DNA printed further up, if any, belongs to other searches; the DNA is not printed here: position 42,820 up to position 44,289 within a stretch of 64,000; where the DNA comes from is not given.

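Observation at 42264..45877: Glycosyl- and methyl-transferase cluster: class I MTase, zinc-ribbon C-methyltransferase and a GT41 (OGT-like) glycosyltransferase, next to a metallophosphoesterase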

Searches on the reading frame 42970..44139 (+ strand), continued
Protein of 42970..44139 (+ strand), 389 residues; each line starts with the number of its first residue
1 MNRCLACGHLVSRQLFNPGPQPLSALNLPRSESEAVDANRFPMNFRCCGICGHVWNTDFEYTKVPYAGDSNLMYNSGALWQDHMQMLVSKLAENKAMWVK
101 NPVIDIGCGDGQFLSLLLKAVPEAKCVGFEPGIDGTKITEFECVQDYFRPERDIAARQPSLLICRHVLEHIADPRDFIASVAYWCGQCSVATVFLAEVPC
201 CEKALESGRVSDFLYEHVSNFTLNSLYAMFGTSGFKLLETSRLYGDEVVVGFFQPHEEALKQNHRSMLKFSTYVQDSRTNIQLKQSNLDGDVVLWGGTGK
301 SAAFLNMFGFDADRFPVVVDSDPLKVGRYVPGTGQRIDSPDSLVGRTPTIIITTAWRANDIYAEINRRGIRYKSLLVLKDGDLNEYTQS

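Call 82: find_homologous_proteins(query=A3, max_evalue=1e-10)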
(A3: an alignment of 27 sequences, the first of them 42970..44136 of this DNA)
Query A3 (27 sequences) (389 aa, profile of the alignment): 1568 proteins with E <= 1e-10 among 8000 candidates; the best 120 are listed.
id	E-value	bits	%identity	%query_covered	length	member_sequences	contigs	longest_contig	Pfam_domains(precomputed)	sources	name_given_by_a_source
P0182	3.2e-172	591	50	98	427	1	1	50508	PF13489.13,PF08484.18,PF08242.19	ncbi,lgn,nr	ncbi:MAG: methyltransferase domain-containing protein [Pirellulales bacterium]|nr:methyltransferase 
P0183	2.0e-171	588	64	99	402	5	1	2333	PF13489.13,PF08484.18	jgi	-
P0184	1.0e-170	586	52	99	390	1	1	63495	PF13489.13,PF08484.18,PF08242.19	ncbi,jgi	-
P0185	1.7e-170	585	53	98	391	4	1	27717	PF13489.13,PF08421.17,PF08484.18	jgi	jgi:hypothetical protein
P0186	4.7e-170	584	47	98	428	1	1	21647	PF13489.13,PF08484.18,PF08241.19,PF08242.19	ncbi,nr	ncbi:MAG: methyltransferase domain-containing protein [Pirellulales bacterium]|nr:methyltransferase 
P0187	8.5e-170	583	66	99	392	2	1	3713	PF13489.13,PF08484.18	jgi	jgi:hypothetical protein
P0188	9.4e-170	583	50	99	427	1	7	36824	PF13489.13,PF08484.18,PF08242.19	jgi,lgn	-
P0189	3.3e-169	581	63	100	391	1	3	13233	PF13489.13,PF08484.18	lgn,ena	-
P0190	1.1e-167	576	53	99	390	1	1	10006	PF13489.13,PF08484.18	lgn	-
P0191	1.0e-165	569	100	100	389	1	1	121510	PF13489.13,PF08484.18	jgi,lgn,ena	-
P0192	1.4e-165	569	47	99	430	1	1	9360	PF13489.13,PF08484.18,PF08242.19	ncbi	-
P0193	2.5e-165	568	52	99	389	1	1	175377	PF13489.13,PF08421.17,PF08484.18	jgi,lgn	jgi:hypothetical protein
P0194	1.0e-164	566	45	99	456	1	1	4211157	PF13489.13,PF08484.18,PF08241.19,PF08242.19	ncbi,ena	-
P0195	1.2e-164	566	54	99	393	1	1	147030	PF13489.13,PF08484.18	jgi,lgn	jgi:hypothetical protein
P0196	1.0e-163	563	50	98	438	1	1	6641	PF13489.13,PF08484.18,PF08242.19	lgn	-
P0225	9.6e-157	540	43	99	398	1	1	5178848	PF13489.13,PF08484.18,PF23525.2,PF08242.19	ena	-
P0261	1.8e-150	519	44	99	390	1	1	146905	PF13489.13,PF08484.18,PF08242.19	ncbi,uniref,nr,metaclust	ncbi:hypothetical protein M947_07925 [Sulfurimonas hongkongensis]|uniref:C-methyltransferase domain-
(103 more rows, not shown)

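Call 83: find_encoding_contigs(protein=P0261, flank=10000, max_places=1)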
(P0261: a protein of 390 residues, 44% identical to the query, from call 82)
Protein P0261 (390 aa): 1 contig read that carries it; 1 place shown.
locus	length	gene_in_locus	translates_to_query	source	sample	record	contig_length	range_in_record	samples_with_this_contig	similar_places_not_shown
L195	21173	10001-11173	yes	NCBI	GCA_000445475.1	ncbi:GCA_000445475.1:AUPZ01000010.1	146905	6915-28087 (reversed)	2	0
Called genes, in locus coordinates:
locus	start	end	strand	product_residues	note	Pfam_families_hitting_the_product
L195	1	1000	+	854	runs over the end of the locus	PF00690:Cation_ATPase_N, PF00122:E1-E2_ATPase, PF00702:Hydrolase, PF13246:Cation_ATPase, PF00689:Cation_ATPase_C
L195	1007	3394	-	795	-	PF01326:PPDK_N, PF00391:PEP-utilizers, PF02896:PEP-utilizers_C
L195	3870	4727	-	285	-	PF00892:EamA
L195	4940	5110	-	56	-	-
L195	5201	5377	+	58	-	-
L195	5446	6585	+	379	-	PF13356:Arm-DNA-bind_3 (weak), PF14659:Phage_int_SAM_3 (weak), PF00589:Phage_integrase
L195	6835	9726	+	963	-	-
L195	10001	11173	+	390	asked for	PF13489:Methyltransf_23, PF08242:Methyltransf_12 (weak), PF08484:Methyltransf_14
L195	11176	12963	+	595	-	PF13844:Glyco_transf_41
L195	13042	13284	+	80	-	-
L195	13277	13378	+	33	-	-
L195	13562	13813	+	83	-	-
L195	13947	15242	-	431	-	PF00324:AA_permease, PF03845:Spore_permease, PF13520:AA_permease_2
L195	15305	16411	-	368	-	PF00015:MCPsignal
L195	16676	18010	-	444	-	PF10011:DUF2254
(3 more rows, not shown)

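Call 84: find_encoding_contigs(protein=P0225, flank=10000, max_places=1)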
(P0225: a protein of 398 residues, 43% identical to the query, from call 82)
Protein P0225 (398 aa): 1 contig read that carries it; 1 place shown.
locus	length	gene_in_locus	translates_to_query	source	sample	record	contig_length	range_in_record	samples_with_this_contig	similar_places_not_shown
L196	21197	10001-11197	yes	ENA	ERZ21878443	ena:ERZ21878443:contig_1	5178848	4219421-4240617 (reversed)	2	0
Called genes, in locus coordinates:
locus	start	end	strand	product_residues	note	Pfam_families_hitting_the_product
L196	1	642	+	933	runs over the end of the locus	-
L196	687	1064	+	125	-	-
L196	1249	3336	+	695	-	-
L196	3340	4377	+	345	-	PF00535:Glycos_transf_2, PF04138:GtrA_DPMS_TM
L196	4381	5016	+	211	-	PF13649:Methyltransf_25 (weak)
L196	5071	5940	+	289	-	PF11838:ERAP1_C (faint), PF03130:HEAT_PBS (faint), PF13646:HEAT_2 (weak)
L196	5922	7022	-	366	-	PF13439:Glyco_transf_4, PF00534:Glycos_transf_1, PF13692:Glyco_trans_1_4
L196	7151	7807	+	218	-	-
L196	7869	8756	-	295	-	PF01464:SLT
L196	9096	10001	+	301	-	PF04055:Radical_SAM, PF13186:SPASM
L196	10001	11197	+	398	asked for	PF23525:Methyltransf_36 (faint), PF13489:Methyltransf_23, PF08242:Methyltransf_12 (weak), PF08484:Methyltransf_14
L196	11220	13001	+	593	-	PF13844:Glyco_transf_41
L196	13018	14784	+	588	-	PF13844:Glyco_transf_41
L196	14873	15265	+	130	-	PF00072:Response_reg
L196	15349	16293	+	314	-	PF00696:AA_kinase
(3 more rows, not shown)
